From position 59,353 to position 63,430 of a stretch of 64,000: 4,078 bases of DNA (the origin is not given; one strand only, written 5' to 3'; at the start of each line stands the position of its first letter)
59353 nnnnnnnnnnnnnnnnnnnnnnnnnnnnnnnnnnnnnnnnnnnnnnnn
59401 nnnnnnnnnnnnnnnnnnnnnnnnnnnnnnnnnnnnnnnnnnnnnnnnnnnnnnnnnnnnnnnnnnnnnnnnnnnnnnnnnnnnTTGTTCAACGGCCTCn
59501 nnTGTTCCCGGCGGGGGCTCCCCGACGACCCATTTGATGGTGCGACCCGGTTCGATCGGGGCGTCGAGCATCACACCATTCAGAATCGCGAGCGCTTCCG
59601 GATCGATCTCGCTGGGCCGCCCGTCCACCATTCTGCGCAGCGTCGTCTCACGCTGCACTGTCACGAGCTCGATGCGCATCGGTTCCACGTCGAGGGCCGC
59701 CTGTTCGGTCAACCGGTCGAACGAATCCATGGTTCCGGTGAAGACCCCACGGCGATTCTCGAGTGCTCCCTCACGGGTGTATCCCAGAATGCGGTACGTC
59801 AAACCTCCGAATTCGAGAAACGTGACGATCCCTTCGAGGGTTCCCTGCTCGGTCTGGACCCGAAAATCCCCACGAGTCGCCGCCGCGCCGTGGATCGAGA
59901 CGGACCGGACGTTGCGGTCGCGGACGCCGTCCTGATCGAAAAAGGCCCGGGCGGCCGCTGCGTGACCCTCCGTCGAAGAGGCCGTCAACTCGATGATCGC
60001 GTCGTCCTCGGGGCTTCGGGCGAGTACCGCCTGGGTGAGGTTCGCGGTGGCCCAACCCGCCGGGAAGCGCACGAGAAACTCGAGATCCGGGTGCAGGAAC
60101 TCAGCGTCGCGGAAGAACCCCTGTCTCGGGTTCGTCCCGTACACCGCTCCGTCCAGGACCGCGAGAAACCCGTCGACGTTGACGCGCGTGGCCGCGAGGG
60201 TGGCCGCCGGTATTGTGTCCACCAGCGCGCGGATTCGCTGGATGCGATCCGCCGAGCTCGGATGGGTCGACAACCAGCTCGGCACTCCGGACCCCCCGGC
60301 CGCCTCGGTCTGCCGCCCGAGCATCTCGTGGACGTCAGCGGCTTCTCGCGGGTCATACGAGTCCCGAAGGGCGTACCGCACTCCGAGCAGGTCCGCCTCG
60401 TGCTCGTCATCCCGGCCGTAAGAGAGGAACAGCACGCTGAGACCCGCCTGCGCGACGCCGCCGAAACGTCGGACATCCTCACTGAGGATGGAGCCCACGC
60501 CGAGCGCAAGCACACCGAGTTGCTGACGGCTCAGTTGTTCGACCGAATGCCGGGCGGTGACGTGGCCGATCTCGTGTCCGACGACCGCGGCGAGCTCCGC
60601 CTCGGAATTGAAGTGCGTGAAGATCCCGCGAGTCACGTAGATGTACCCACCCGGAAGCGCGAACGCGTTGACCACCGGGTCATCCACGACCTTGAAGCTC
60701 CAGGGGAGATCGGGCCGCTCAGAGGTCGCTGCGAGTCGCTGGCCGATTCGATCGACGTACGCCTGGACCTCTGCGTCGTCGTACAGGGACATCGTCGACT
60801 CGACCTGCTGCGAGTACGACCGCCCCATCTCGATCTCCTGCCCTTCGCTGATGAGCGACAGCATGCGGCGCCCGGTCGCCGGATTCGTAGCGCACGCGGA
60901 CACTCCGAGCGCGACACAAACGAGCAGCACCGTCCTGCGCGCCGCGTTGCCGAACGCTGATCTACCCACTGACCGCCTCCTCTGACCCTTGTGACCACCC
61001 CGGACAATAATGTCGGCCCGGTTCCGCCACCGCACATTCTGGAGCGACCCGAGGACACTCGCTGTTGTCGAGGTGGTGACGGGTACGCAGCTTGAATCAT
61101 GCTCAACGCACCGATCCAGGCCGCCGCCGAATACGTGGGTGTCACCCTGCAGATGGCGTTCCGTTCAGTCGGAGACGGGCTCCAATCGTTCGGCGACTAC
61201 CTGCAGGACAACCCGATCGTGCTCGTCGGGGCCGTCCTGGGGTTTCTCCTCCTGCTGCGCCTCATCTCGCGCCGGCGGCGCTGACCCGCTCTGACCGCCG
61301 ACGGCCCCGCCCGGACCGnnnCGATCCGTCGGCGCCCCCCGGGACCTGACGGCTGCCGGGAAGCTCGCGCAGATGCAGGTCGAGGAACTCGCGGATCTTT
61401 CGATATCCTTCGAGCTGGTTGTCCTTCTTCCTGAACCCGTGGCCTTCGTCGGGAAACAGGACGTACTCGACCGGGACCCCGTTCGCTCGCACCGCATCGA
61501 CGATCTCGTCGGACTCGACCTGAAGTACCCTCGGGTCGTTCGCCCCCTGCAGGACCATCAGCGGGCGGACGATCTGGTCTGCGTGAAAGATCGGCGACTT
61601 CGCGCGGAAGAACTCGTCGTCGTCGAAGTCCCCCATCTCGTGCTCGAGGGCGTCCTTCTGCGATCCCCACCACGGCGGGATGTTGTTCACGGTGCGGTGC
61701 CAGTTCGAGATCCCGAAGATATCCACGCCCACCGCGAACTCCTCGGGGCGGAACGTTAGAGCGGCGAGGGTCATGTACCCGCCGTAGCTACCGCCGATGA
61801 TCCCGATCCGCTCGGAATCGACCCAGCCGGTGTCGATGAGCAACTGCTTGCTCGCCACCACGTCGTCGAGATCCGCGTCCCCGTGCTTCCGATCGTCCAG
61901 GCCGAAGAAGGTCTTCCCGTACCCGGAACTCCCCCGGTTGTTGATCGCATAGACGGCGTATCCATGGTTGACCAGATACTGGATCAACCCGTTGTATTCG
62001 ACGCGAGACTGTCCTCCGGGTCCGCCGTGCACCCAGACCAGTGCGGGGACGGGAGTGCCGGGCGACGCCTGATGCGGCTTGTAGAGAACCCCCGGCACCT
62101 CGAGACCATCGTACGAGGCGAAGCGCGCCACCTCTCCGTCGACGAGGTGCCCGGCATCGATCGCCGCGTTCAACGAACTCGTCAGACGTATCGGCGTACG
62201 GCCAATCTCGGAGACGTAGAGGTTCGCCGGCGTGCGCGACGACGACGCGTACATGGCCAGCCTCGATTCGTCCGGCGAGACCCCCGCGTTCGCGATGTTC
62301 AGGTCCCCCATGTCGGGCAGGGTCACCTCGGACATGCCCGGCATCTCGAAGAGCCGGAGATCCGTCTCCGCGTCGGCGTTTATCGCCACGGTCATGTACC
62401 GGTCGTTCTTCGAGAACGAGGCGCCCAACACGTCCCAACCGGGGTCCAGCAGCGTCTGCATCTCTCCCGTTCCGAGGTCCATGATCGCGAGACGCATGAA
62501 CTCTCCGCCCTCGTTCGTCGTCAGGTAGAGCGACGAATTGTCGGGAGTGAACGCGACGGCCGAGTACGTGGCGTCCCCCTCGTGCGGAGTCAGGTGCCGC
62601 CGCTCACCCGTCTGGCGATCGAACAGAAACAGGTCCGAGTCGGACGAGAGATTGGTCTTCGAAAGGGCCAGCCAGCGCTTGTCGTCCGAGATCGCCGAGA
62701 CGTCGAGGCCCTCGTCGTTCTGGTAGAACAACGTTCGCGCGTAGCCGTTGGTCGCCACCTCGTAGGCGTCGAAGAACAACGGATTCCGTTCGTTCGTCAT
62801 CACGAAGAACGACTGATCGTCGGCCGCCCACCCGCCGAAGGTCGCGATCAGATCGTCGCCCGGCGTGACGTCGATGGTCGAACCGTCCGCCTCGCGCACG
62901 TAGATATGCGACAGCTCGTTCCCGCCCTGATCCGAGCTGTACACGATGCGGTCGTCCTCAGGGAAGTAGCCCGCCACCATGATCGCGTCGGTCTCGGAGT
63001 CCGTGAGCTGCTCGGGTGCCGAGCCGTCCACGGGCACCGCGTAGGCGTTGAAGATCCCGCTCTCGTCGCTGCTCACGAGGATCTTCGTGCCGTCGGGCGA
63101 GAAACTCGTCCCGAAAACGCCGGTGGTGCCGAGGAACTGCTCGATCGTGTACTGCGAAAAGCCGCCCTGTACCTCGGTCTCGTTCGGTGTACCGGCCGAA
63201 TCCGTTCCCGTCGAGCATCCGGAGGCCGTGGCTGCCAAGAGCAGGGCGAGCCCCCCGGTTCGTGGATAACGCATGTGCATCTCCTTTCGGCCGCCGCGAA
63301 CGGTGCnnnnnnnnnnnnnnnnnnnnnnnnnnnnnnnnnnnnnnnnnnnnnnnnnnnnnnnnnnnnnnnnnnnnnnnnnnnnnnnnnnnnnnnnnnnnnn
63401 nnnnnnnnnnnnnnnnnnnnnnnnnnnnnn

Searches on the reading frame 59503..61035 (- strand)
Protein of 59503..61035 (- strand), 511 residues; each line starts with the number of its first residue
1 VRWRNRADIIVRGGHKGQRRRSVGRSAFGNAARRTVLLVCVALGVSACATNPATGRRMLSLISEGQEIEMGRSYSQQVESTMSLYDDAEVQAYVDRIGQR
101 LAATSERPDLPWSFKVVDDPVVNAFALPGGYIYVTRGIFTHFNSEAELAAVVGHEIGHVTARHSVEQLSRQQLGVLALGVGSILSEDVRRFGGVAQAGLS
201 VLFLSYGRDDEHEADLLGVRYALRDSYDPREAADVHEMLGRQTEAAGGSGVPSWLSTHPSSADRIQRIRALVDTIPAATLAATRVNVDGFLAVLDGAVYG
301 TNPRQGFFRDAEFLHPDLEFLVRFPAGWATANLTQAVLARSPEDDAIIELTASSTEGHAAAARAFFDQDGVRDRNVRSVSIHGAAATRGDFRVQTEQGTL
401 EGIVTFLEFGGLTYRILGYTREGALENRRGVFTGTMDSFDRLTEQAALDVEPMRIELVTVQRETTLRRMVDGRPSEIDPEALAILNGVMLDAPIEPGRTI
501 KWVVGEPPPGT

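Call 14: search_protein_families(library=pfam, proteins=[window:59503-61035:-], max_evalue=0.001)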
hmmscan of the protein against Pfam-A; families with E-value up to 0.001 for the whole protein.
window:59503-61035:- (511 aa): 1 family
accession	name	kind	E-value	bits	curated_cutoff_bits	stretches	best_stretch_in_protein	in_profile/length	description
PF01435.24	Peptidase_M48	-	2.3e-42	145.4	20.3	1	91-271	4-185/186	Peptidase family M48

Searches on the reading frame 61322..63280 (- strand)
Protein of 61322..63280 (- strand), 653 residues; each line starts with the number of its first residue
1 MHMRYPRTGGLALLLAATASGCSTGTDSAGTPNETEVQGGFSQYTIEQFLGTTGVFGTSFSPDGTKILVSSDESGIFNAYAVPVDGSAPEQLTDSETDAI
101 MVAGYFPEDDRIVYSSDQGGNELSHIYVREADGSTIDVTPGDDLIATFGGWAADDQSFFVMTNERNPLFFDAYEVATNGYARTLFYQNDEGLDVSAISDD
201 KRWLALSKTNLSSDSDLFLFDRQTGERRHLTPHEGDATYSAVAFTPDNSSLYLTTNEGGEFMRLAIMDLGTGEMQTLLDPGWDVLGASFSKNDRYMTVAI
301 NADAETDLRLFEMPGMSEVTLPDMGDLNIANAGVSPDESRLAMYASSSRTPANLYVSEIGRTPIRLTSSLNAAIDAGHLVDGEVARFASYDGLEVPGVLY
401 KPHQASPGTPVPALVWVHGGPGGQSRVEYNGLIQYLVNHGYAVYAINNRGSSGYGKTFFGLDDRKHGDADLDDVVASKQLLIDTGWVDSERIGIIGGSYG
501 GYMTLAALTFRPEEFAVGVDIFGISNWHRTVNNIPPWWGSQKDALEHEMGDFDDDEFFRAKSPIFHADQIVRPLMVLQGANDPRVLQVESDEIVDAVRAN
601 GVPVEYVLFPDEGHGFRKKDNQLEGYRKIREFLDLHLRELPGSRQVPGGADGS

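Call 14: search_protein_families(library=pfam, proteins=[window:61322-63280:-], max_evalue=0.001)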
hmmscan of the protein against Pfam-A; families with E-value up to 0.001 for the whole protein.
window:61322-63280:- (653 aa): 14 families
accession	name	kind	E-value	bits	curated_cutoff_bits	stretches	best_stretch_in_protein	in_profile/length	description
PF00326.27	Peptidase_S9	-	4.7e-46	157.4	22.6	1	433-637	7-210/213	Prolyl oligopeptidase family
PF02897.21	Peptidase_S9_N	-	8.2e-11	41.7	24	1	103-356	129-400/414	Prolyl oligopeptidase, N-terminal beta-propeller domain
PF01738.24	DLH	-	1.4e-08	35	21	1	399-627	5-198/217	Dienelactone hydrolase family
PF20434.5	BD-FAE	-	4.1e-08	33.4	26.8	1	400-594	4-212/215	BD-FAE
PF00561.26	Abhydrolase_1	-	1.4e-07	31.9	25.8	1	412-515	1-94/245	alpha/beta hydrolase fold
PF02129.25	Peptidase_S15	-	1.7e-07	31.6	23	1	391-529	1-134/262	X-Pro dipeptidyl-peptidase (S15 family)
PF05448.18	AXE1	-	4.6e-07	29.3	21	0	473-531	159-217/321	Acetyl xylan esterase (AXE1)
PF12146.15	Hydrolase_4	-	9.5e-07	28.8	27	1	412-518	5-103/239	Serine aminopeptidase, S33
PF12697.13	Abhydrolase_6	-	9.8e-06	26.8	26.3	1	414-559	1-132/217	Alpha/beta hydrolase family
PF07676.18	PD40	-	1.2e-05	25.5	20.9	0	56-75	12-32/38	WD40-like Beta Propeller Repeat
PF14583.12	Pectate_lyase22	-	3e-05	23.4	30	0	58-155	41-134/386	Oligogalacturonate lyase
PF07859.19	Abhydrolase_3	-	3.3e-05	24.2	25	1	469-616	47-208/210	alpha/beta hydrolase fold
PF00930.27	DPPIV_N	-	0.00066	18.9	22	0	61-160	244-344/354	Dipeptidyl peptidase IV (DPP IV) N-terminal region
PF24807.1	WD40_CDC20-Fz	-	0.0008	19.2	200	0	199-346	145-285/292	CDC20/Fizzy WD40 domain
